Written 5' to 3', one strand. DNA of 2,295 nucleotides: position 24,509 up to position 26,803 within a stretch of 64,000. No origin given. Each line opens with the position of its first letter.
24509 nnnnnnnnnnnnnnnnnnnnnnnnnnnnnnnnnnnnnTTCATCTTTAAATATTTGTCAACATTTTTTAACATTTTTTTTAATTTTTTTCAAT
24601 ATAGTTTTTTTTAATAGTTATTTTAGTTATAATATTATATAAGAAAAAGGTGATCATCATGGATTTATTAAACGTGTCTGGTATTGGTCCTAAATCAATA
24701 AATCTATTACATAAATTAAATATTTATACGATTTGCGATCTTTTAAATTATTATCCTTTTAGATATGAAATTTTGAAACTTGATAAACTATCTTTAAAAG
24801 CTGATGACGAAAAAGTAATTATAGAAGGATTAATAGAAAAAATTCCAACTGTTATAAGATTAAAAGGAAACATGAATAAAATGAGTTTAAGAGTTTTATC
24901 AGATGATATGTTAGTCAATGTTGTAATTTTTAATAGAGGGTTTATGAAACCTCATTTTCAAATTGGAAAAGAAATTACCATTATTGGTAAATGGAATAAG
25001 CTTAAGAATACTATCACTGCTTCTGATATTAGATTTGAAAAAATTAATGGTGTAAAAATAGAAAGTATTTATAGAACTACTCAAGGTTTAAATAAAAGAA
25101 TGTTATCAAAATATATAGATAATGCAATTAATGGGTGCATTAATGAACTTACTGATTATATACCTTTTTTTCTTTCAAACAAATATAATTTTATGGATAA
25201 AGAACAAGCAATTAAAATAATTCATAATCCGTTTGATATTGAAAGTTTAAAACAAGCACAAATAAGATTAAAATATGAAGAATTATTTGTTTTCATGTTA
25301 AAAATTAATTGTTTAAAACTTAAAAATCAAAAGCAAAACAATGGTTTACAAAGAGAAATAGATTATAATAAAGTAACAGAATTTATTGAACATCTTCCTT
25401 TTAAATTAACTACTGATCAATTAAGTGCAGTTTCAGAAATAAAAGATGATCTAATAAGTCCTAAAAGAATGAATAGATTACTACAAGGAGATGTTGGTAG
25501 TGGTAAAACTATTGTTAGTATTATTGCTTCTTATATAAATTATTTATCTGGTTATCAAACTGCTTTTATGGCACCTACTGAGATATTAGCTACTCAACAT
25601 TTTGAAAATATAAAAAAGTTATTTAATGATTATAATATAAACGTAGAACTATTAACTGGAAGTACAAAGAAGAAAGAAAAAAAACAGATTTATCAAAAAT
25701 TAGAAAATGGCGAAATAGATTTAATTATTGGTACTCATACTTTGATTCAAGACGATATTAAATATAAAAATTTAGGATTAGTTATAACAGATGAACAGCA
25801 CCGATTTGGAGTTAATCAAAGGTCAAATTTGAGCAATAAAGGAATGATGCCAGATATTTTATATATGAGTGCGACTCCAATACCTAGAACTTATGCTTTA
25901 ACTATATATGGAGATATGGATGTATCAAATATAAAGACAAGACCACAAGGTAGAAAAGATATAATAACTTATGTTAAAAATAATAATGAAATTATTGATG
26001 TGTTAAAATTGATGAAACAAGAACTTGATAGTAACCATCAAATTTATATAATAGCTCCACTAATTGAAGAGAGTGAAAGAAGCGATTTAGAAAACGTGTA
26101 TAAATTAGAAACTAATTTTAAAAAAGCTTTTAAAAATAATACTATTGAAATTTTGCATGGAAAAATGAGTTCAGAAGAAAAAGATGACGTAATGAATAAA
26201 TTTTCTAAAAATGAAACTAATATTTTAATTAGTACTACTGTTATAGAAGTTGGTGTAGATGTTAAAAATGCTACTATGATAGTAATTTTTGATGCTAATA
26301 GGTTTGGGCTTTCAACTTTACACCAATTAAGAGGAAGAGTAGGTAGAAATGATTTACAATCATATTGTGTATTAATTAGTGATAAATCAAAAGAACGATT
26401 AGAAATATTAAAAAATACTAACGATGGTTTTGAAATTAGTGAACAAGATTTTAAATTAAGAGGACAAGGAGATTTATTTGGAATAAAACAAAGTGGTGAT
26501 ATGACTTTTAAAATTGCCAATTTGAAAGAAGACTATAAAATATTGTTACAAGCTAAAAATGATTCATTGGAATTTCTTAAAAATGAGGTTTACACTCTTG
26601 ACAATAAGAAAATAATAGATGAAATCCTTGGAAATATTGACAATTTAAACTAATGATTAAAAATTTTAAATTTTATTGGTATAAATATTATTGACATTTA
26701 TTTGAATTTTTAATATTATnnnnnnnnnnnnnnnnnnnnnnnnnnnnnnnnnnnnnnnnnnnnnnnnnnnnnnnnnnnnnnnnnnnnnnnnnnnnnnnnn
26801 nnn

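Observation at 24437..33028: Recurrent GC-rich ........(A/G)G-hairpin element at three intergenic sites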

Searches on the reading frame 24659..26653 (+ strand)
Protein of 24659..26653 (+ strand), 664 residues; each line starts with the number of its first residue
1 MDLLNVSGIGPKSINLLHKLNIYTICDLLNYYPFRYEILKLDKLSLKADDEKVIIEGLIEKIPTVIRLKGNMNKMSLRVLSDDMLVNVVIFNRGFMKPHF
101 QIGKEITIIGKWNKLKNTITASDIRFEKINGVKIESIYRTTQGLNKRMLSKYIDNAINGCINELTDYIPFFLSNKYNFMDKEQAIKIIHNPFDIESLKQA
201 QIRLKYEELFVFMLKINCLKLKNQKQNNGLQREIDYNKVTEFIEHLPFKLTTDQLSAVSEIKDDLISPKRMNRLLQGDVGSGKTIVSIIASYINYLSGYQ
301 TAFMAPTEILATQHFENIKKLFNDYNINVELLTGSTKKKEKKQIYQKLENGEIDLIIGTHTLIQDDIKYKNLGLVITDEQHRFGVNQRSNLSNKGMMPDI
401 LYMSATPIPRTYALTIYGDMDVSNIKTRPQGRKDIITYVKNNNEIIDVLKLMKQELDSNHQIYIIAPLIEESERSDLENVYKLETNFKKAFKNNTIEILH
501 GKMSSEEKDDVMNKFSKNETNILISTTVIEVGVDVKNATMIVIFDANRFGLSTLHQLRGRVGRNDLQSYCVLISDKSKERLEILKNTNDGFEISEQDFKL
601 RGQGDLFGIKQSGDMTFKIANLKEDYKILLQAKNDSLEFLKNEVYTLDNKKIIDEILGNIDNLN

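Call 15: find_encoding_contigs(protein=window:24659-26653:+, flank=10000, max_places=10)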
Protein window:24659-26653:+ (664 aa): 3 contigs read that carry it; 1 place shown.
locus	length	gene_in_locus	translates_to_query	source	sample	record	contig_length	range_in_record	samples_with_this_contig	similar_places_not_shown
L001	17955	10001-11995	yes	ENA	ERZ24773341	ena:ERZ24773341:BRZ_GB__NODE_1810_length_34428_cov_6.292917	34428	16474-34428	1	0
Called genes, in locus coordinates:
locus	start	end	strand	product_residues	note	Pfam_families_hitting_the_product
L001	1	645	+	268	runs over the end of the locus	-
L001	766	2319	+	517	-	PF12072:RNase_Y_N, PF00013:KH_1, PF22891:KH_PNO1_2nd (faint), PF01966:HD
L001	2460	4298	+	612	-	-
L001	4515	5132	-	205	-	PF01726:LexA_DNA_bind, PF12802:MarR_2 (faint), PF00717:Peptidase_S24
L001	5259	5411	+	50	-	-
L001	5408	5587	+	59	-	-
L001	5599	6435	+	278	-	PF07934:OGG_N, PF00730:HhH-GPD (weak)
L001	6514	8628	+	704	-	PF03412:Peptidase_C39, PF00664:ABC_membrane, PF00005:ABC_tran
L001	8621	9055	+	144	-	-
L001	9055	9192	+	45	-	-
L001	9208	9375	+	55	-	-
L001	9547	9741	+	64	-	PF01165:Ribosomal_S21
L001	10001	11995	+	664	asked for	PF17191:RecG_wedge, PF04851:ResIII, PF00270:DEAD, PF07517:SecA_DEAD (weak), PF22590:Cas3-like_C_2 (faint), PF00271:Helicase_C, PF19833:RecG_dom3_C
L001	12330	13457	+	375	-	-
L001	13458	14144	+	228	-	-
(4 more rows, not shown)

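Call 17: find_homologous_proteins(query=window:24659-26650:+, max_evalue=1e-50)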
Query window:24659-26650:+ (664 aa): 8000 proteins with E <= 1e-50 among 8000 candidates; the best 120 are listed.
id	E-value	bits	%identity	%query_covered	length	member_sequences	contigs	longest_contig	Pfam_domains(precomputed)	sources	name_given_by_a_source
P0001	0.0e+0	1448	100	100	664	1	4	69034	PF07517.21,PF00270.36,PF17191.11,PF00271.38,PF22590.3,PF19833.5,PF04851.22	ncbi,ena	-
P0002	0.0e+0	1100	75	100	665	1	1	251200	PF07517.21,PF00270.36,PF17191.11,PF00271.38,PF22590.3,PF19833.5,PF04851.22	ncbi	-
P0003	0.0e+0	1092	75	100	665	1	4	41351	PF07517.21,PF00270.36,PF17191.11,PF00271.38,PF22590.3,PF19833.5,PF04851.22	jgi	-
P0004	0.0e+0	1087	74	100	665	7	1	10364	PF00270.36,PF17191.11,PF00271.38,PF22590.3,PF19833.5,PF04851.22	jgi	-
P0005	0.0e+0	1080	75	100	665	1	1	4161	PF07517.21,PF00270.36,PF17191.11,PF00271.38,PF22590.3,PF19833.5,PF04851.22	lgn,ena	-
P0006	0.0e+0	1078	75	100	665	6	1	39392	PF07517.21,PF00270.36,PF17191.11,PF00271.38,PF22590.3,PF19833.5,PF04851.22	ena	-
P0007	0.0e+0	1076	74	100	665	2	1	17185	PF07517.21,PF00270.36,PF17191.11,PF00271.38,PF22590.3,PF19833.5,PF04851.22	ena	-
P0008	0.0e+0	1075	75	100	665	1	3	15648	PF07517.21,PF00270.36,PF17191.11,PF00271.38,PF22590.3,PF19833.5,PF04851.22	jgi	-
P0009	0.0e+0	1069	74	100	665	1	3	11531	PF07517.21,PF00270.36,PF17191.11,PF00271.38,PF22590.3,PF19833.5,PF04851.22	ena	-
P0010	0.0e+0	1069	75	100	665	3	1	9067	PF07517.21,PF00270.36,PF17191.11,PF00271.38,PF22590.3,PF19833.5,PF04851.22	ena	-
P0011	0.0e+0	1035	72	100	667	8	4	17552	PF07517.21,PF00270.36,PF17191.11,PF00271.38,PF19833.5,PF04851.22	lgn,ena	-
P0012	0.0e+0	1023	70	100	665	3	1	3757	PF07517.21,PF00270.36,PF17191.11,PF00271.38,PF22590.3,PF19833.5,PF04851.22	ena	-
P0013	0.0e+0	1022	76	93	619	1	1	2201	PF07517.21,PF00270.36,PF00271.38,PF22590.3,PF19833.5,PF04851.22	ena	-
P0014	0.0e+0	1016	71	100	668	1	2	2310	PF07517.21,PF00270.36,PF17191.11,PF00271.38,PF22590.3,PF19833.5,PF04851.22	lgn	-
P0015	3.5e-297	1005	69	100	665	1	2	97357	PF07517.21,PF00270.36,PF17191.11,PF00271.38,PF22590.3,PF19833.5,PF04851.22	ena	-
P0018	4.1e-258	876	63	99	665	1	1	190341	PF00270.36,PF17191.11,PF00271.38,PF22590.3,PF19833.5,PF04851.22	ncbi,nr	ncbi:MAG: ATP-dependent DNA helicase RecG [Bacilli bacterium]|nr:ATP-dependent DNA helicase RecG [Ba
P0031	9.7e-254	862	62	97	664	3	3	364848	PF00270.36,PF17191.11,PF00271.38,PF19833.5,PF04851.22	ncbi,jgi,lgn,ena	-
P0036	5.8e-253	859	61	100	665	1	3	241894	PF07517.21,PF00270.36,PF17191.11,PF00271.38,PF19833.5,PF04851.22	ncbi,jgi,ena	-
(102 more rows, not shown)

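Call 18: find_encoding_contigs(protein=P0002, flank=10000, max_places=3)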
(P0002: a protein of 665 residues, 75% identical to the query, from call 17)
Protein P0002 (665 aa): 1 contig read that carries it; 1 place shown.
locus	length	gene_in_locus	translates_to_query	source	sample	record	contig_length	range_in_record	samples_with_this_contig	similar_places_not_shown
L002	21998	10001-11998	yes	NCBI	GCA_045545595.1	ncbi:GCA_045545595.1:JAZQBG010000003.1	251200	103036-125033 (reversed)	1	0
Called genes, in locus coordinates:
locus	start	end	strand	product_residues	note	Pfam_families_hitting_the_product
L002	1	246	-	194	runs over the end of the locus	PF03838:RecU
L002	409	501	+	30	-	-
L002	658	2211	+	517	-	PF12072:RNase_Y_N, PF00013:KH_1, PF22891:KH_PNO1_2nd (faint), PF01966:HD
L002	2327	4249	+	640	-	-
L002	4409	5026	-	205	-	PF01726:LexA_DNA_bind, PF00717:Peptidase_S24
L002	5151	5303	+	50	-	-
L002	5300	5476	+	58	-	-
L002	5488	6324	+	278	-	PF07934:OGG_N, PF00730:HhH-GPD (weak)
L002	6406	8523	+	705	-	PF03412:Peptidase_C39, PF00664:ABC_membrane, PF00005:ABC_tran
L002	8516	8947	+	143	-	-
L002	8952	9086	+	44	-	-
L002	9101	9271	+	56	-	-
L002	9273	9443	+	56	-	-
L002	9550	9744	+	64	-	PF01165:Ribosomal_S21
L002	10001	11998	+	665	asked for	PF17191:RecG_wedge, PF04851:ResIII, PF00270:DEAD, PF07517:SecA_DEAD (weak), PF22590:Cas3-like_C_2 (faint), PF00271:Helicase_C, PF19833:RecG_dom3_C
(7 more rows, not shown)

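Call 19: find_encoding_contigs(protein=P0003, flank=10000, max_places=3)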
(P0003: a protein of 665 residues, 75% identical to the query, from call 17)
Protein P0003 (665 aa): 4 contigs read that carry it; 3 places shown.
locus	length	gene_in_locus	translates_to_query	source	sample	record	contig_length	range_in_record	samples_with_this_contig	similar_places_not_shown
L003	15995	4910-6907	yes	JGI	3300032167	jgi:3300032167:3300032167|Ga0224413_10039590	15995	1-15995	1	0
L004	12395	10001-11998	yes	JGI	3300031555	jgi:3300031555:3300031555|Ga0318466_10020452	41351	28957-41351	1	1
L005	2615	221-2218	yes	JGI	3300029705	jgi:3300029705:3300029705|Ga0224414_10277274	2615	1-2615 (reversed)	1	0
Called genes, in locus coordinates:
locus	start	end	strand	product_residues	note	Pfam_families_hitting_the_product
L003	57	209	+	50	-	-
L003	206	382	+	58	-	-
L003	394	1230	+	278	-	PF07934:OGG_N, PF00730:HhH-GPD (weak)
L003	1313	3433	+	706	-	PF03412:Peptidase_C39, PF00664:ABC_membrane, PF00005:ABC_tran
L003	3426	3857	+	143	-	-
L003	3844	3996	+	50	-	-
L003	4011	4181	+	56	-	-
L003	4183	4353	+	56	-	-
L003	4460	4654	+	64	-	PF01165:Ribosomal_S21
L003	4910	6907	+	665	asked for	PF17191:RecG_wedge, PF04851:ResIII, PF00270:DEAD, PF07517:SecA_DEAD (faint), PF22590:Cas3-like_C_2 (faint), PF00271:Helicase_C, PF19833:RecG_dom3_C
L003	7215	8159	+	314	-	PF10343:Q_salvage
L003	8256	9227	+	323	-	PF12358:DUF3644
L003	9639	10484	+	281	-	PF20247:DUF6602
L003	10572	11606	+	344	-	-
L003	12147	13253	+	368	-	PF02463:SMC_N (faint), PF13304:AAA_21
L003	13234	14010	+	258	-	-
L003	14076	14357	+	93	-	PF07261:DnaB_2 (weak)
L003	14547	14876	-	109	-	-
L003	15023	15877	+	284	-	PF02086:MethyltransfD12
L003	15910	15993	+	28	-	?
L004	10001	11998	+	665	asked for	PF17191:RecG_wedge, PF04851:ResIII, PF00270:DEAD, PF07517:SecA_DEAD (faint), PF22590:Cas3-like_C_2 (faint), PF00271:Helicase_C, PF19833:RecG_dom3_C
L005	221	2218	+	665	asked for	PF17191:RecG_wedge, PF04851:ResIII, PF00270:DEAD, PF07517:SecA_DEAD (faint), PF22590:Cas3-like_C_2 (faint), PF00271:Helicase_C, PF19833:RecG_dom3_C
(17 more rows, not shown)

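Call 20: find_encoding_contigs(protein=P0015, flank=10000, max_places=3)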
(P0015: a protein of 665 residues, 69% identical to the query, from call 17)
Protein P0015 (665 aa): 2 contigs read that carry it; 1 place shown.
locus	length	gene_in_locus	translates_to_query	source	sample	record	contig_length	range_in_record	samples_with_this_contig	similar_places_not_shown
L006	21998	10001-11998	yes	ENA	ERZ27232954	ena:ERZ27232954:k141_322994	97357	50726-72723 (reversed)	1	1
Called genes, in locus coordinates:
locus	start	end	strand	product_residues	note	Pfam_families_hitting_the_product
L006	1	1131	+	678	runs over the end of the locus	PF27449:LtaS_N, PF00884:Sulfatase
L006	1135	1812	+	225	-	-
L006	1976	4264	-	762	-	PF03816:LytR_cpsA_psr, PF03793:PASTA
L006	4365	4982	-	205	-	PF01726:LexA_DNA_bind, PF00717:Peptidase_S24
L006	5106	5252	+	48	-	-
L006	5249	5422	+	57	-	-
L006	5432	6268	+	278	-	PF07934:OGG_N, PF00730:HhH-GPD (faint)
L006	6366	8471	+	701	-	PF03412:Peptidase_C39, PF00664:ABC_membrane, PF00005:ABC_tran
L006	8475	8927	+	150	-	-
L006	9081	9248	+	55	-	-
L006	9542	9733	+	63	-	PF01165:Ribosomal_S21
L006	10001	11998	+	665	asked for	PF17191:RecG_wedge, PF07517:SecA_DEAD, PF04851:ResIII, PF00270:DEAD, PF00271:Helicase_C, PF22590:Cas3-like_C_2 (weak), PF19833:RecG_dom3_C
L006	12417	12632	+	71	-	PF13443:HTH_26, PF01381:HTH_3 (weak)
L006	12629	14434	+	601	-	PF02384:N6_Mtase, PF20473:MmeI_Mtase (faint), PF07669:Eco57I (weak)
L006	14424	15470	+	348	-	PF01420:Methylase_S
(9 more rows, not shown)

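Call 66: find_encoding_contigs(protein=P0018, flank=10000, max_places=1)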
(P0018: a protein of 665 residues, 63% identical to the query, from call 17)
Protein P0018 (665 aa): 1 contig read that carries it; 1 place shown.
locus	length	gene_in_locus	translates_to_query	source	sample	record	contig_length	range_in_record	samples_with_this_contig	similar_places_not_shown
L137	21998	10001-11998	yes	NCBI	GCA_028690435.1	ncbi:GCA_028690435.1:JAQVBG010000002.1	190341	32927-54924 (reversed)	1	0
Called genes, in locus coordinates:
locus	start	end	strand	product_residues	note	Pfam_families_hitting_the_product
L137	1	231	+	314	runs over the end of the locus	PF00535:Glycos_transf_2, PF13641:Glyco_tranf_2_3 (weak)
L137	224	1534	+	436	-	PF13425:O-antigen_lig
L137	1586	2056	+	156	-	PF08660:Alg14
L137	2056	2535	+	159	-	PF04101:Glyco_tran_28_C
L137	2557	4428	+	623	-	PF27449:LtaS_N, PF00884:Sulfatase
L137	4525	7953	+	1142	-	PF01855:POR_N, PF17147:PFOR_II, PF01558:POR, PF10371:EKR, PF00037:Fer4 (faint), PF12838:Fer4_7 (weak), PF13183:Fer4_8 (weak), PF02775:TPP_enzyme_C (weak), +7 more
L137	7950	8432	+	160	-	PF12641:Flavodoxin_3, PF12724:Flavodoxin_5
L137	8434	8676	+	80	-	-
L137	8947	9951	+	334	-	-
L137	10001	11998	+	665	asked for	PF17191:RecG_wedge, PF04851:ResIII, PF00270:DEAD, PF22590:Cas3-like_C_2 (faint), PF00271:Helicase_C, PF19833:RecG_dom3_C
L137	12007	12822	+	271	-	PF04055:Radical_SAM, PF13186:SPASM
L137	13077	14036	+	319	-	PF01381:HTH_3, PF12844:HTH_19 (weak), PF13560:HTH_31 (weak)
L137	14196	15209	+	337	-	PF24389:ORC-CDC6-like (faint)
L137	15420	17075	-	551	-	PF07963:N_methyl (weak)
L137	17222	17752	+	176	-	PF00293:NUDIX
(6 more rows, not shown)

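Call 67: find_encoding_contigs(protein=P0031, flank=10000, max_places=1)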
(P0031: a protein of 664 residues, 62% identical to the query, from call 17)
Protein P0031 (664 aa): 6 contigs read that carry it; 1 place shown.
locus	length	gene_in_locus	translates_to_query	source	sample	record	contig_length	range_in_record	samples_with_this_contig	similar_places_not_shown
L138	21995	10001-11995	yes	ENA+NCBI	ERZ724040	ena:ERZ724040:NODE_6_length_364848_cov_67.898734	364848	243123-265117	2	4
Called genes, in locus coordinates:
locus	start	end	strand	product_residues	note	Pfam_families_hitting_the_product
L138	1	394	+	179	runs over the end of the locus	-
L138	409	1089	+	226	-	PF00117:GATase, PF07722:Peptidase_C26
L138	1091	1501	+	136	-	PF00334:NDK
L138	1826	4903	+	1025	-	PF13306:LRR_5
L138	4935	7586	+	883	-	PF13306:LRR_5, PF11910:NdhO (faint), PF13306:LRR_5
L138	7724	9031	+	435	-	-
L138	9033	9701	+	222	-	PF19845:DUF6320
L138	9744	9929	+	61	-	-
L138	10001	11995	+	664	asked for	PF17191:RecG_wedge, PF04851:ResIII, PF00270:DEAD, PF00271:Helicase_C, PF19833:RecG_dom3_C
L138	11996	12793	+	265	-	PF04055:Radical_SAM, PF13186:SPASM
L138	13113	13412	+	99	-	-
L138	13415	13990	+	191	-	-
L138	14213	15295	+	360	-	-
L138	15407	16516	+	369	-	PF13485:Peptidase_MA_2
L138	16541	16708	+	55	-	-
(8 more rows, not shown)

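Call 68: find_encoding_contigs(protein=P0036, flank=10000, max_places=1)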
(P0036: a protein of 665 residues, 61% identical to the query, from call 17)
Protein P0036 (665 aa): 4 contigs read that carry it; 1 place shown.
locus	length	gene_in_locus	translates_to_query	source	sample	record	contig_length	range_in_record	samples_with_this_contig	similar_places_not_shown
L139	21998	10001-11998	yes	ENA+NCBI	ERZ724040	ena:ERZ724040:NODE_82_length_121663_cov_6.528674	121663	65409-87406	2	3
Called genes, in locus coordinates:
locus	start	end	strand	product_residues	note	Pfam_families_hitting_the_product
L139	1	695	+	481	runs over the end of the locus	PF03116:NQR2_RnfD_RnfE, PF04205:FMN_bind (weak)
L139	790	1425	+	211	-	PF02508:Rnf-Nqr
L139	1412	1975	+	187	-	PF02508:Rnf-Nqr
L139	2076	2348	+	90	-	PF04060:FeS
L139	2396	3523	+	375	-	PF02661:Fic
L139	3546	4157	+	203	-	PF00081:Sod_Fe_N, PF02777:Sod_Fe_C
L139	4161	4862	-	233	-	PF04542:Sigma70_r2, PF04545:Sigma70_r4, PF01381:HTH_3 (weak)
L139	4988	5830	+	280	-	-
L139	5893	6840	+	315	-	PF00158:Sigma54_activat, PF06414:Zeta_toxin (weak), PF00004:AAA, PF07724:AAA_2, PF07728:AAA_5, PF10431:ClpB_D2-small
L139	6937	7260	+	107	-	PF03551:PadR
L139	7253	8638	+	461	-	PF22564:HAAS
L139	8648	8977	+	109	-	PF01588:tRNA_bind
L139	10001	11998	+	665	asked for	PF17191:RecG_wedge, PF07517:SecA_DEAD (weak), PF04851:ResIII, PF00270:DEAD, PF00271:Helicase_C, PF19833:RecG_dom3_C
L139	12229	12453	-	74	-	PF13560:HTH_31, PF12844:HTH_19, PF01381:HTH_3, PF13443:HTH_26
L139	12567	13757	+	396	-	PF10592:AIPR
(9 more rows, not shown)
